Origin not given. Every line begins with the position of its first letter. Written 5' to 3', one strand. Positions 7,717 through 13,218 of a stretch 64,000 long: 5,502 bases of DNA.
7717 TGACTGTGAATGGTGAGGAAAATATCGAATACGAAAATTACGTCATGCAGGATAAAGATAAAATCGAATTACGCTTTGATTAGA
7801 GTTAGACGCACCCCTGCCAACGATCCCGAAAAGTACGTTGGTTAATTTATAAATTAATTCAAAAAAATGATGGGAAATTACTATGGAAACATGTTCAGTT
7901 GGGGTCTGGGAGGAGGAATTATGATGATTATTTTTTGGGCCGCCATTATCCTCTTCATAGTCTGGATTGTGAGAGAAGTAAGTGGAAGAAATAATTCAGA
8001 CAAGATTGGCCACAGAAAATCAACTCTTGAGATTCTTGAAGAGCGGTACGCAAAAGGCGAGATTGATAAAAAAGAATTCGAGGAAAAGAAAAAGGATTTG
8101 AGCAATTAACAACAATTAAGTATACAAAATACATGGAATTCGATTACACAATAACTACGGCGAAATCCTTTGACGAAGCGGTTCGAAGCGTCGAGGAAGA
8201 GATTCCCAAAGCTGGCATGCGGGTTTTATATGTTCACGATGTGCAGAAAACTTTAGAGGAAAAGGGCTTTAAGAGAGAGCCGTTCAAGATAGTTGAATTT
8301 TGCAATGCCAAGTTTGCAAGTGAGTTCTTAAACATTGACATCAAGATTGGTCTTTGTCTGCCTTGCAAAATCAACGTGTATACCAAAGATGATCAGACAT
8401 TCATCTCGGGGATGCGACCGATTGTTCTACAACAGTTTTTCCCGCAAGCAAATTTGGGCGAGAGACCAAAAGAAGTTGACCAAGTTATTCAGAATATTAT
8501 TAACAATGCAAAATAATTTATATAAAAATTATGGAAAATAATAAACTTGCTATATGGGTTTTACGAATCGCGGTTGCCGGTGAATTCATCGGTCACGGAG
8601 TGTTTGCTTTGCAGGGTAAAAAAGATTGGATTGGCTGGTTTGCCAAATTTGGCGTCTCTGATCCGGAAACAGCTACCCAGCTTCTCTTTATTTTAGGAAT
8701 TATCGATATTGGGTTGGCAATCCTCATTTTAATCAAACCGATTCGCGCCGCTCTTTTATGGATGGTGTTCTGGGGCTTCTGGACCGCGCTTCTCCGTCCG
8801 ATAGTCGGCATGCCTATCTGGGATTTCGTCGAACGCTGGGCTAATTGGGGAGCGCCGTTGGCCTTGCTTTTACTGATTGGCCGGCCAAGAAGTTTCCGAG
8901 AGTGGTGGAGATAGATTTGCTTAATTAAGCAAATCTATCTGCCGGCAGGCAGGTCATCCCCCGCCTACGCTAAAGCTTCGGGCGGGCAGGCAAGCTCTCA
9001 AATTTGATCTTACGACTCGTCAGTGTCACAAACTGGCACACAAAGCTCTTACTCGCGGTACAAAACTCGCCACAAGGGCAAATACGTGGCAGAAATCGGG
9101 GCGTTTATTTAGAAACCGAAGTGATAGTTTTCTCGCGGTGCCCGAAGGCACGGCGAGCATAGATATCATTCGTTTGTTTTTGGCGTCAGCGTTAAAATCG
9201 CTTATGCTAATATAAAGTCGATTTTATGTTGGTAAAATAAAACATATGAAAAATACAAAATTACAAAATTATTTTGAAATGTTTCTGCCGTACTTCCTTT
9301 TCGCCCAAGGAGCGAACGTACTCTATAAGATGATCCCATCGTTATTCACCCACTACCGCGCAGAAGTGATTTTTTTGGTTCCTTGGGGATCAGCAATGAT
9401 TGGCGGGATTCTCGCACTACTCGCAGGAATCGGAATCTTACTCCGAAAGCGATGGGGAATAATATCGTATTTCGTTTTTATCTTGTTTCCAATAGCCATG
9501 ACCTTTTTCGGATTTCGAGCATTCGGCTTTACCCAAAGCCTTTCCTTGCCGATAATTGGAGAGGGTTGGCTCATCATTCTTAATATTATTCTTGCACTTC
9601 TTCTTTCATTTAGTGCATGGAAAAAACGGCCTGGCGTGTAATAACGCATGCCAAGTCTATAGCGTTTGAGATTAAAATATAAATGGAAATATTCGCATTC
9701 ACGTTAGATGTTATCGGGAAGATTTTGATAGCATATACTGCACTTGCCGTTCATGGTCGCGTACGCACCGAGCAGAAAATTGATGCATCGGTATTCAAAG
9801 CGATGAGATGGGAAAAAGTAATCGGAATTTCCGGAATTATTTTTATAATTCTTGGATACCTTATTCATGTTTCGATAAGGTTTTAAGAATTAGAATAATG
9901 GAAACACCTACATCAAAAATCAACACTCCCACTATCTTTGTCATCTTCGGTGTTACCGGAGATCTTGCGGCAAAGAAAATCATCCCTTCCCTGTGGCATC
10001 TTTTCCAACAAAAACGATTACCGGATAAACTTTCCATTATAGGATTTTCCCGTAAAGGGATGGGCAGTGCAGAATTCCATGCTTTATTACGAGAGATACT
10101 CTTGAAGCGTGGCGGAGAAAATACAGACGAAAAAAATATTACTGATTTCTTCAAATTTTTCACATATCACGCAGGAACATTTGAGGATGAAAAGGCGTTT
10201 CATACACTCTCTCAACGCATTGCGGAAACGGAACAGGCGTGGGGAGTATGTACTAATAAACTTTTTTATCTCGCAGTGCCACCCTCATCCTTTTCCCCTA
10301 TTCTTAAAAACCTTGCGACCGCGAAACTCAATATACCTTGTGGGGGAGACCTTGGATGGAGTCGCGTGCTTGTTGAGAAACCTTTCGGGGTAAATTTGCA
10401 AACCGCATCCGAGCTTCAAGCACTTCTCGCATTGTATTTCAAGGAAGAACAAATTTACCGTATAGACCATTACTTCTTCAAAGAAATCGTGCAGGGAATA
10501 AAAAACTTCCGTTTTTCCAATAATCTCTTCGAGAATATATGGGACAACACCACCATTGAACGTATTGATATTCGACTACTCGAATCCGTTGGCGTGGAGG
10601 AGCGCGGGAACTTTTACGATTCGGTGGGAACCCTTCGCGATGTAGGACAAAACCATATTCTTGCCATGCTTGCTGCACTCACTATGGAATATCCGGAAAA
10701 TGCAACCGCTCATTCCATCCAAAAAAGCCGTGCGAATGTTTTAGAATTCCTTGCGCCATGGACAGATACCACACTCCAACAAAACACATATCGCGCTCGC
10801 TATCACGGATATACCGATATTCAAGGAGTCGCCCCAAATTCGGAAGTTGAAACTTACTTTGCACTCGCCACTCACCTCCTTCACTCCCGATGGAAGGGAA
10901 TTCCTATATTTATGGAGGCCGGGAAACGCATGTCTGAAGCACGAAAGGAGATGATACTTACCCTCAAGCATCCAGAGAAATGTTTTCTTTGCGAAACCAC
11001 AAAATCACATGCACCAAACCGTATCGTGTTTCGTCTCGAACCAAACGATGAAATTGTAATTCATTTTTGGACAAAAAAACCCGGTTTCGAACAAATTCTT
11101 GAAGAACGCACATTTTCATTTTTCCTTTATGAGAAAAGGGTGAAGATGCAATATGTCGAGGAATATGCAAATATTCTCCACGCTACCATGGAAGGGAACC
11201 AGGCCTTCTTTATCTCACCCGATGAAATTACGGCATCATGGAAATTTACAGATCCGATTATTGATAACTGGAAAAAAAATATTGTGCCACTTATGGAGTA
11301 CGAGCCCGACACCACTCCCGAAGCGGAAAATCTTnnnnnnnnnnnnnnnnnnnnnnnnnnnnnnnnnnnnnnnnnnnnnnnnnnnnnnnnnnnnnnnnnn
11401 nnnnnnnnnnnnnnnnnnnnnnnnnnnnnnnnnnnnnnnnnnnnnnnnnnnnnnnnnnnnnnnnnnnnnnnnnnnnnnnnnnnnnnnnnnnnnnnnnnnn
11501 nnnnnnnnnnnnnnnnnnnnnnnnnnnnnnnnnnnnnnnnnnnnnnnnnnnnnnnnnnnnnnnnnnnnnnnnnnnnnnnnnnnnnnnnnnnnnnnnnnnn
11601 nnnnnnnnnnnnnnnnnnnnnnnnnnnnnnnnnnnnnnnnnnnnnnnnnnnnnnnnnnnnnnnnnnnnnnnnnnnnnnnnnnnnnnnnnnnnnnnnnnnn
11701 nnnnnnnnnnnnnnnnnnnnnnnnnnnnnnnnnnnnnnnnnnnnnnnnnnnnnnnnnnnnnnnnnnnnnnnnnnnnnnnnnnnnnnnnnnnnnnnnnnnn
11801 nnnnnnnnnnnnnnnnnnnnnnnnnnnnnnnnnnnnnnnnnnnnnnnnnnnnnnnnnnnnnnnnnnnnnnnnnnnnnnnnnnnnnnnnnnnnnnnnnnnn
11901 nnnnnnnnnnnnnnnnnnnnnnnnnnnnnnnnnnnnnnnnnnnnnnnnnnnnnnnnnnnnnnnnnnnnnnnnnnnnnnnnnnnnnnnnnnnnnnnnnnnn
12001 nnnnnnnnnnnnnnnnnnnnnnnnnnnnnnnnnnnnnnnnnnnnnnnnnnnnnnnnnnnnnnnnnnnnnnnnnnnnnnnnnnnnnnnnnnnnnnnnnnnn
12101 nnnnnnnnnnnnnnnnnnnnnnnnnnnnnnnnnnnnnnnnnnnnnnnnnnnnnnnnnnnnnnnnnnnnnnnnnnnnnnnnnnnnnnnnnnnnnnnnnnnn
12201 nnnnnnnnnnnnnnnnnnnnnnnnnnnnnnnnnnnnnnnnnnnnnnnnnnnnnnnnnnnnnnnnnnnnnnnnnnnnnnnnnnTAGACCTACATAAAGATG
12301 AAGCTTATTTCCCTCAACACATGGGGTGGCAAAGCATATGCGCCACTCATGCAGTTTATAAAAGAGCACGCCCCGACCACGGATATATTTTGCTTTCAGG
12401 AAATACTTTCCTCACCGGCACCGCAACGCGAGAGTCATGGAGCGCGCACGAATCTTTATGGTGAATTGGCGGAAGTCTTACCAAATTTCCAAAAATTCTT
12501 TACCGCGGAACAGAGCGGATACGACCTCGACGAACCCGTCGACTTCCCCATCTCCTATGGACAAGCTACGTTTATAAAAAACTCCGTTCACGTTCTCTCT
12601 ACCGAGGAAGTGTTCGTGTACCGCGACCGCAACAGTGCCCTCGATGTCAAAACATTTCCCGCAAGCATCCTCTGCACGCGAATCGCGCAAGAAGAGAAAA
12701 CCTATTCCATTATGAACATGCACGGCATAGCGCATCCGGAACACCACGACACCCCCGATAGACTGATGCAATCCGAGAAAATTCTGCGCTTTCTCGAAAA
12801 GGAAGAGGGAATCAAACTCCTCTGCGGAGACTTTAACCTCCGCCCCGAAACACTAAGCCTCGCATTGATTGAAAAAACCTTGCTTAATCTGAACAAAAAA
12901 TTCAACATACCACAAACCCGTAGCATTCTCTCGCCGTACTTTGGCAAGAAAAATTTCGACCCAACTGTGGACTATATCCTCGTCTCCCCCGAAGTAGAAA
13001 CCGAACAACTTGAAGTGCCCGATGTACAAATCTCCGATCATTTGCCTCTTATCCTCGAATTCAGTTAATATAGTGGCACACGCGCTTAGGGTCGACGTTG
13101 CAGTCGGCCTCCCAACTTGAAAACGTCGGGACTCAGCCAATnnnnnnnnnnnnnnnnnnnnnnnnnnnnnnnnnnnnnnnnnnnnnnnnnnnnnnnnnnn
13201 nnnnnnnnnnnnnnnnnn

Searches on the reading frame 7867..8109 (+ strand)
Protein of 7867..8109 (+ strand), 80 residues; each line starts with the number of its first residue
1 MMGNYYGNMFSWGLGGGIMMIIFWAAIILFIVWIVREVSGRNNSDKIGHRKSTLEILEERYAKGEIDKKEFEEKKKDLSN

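Call 30: search_protein_families(library=pfam, proteins=[window:7867-8109:+], max_evalue=0.0001)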
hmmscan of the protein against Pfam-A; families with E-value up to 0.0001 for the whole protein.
window:7867-8109:+ (80 aa): 1 family
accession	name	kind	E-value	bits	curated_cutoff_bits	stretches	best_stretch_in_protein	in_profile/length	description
PF09851.14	SHOCT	-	2.6e-08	33.8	27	1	53-78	2-27/28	Short C-terminal domain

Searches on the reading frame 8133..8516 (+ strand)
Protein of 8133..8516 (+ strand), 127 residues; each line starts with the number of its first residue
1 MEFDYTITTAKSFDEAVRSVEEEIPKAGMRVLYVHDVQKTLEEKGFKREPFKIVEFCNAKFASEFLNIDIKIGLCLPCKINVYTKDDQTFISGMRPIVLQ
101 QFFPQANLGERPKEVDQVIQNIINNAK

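Call 28: search_protein_families(library=pfam, proteins=[window:8133-8516:+], max_evalue=0.0001)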
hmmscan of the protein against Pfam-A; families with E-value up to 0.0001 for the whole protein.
window:8133-8516:+ (127 aa): 1 family
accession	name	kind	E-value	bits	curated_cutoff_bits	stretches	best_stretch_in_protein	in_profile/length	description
PF03625.19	DUF302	-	4.7e-18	65.3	23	1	35-96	1-63/63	Domain of unknown function DUF302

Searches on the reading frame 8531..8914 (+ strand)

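Call 28: search_protein_families(library=pfam, proteins=[window:8531-8914:+], max_evalue=0.0001)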
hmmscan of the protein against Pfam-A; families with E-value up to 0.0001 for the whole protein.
window:8531-8914:+ (127 aa): 1 family
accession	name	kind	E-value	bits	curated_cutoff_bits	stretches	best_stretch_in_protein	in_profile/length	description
PF07681.17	DoxX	-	5.9e-05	24.1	23.6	1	9-68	3-61/85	DoxX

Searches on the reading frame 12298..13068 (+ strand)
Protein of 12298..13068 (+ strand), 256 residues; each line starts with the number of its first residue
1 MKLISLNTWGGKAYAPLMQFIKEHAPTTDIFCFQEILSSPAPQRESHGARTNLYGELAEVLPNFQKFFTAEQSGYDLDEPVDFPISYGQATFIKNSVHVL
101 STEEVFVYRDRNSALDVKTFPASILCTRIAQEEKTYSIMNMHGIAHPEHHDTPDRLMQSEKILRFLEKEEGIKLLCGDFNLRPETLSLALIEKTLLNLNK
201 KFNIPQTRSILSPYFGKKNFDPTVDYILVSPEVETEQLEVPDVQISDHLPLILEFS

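Call 29: search_protein_families(library=pfam, proteins=[window:12298-13068:+], max_evalue=0.0001)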
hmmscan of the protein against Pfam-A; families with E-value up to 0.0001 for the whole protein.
window:12298-13068:+ (256 aa): 1 family
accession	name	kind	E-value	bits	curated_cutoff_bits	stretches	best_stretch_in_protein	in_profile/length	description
PF03372.29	Exo_endo_phos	-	1.3e-16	61.5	24.5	1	5-248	2-225/225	Endonuclease/Exonuclease/phosphatase family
